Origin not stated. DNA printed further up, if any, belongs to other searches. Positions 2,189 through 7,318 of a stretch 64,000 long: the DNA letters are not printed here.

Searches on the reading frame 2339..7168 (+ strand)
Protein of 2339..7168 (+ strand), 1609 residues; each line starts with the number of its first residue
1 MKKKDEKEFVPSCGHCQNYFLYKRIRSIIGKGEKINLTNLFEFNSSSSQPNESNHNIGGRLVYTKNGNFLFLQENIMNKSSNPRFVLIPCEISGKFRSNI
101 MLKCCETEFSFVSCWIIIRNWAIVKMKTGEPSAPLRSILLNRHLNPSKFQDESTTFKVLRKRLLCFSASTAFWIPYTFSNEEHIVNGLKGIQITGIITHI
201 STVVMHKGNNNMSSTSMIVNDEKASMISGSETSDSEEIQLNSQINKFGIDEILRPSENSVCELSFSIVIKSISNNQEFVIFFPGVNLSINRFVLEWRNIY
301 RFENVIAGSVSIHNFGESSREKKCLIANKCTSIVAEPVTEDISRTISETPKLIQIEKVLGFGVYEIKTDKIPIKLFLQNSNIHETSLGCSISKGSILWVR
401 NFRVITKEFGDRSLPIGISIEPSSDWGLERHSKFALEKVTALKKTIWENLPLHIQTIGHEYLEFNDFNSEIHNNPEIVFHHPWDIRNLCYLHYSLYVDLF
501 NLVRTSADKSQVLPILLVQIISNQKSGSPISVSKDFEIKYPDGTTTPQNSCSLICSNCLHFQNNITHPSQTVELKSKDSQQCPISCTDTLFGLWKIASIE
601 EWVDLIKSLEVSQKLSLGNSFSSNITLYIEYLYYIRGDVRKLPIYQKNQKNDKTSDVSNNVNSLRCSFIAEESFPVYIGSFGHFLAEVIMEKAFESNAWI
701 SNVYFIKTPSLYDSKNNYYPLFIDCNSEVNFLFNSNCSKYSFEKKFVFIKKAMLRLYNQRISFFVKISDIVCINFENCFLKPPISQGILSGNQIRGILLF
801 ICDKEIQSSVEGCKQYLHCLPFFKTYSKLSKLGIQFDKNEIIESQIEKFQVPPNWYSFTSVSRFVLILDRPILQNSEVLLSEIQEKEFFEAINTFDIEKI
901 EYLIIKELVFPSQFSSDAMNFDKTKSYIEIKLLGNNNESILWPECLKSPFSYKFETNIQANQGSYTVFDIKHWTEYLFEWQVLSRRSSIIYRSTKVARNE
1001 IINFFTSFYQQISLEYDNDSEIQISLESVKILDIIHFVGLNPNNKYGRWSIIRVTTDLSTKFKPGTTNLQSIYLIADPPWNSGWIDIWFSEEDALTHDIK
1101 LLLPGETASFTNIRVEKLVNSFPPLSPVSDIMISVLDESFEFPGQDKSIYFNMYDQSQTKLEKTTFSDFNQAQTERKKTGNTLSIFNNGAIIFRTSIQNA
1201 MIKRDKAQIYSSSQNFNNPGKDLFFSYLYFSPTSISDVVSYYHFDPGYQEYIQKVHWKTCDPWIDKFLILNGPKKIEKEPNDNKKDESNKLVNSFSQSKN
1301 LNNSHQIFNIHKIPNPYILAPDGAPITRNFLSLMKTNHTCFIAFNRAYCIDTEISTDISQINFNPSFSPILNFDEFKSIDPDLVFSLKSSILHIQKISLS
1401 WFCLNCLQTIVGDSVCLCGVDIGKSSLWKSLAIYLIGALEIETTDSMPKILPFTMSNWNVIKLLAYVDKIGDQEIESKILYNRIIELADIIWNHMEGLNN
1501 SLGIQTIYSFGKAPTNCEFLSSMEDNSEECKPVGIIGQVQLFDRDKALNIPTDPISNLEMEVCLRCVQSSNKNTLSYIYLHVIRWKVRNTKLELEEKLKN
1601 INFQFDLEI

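Call 65: search_protein_families(library=pfam, proteins=[window:2339-7168:+], max_evalue=0.01)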
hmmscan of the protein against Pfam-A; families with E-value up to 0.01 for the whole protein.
window:2339-7168:+ (1609 aa): 0 families
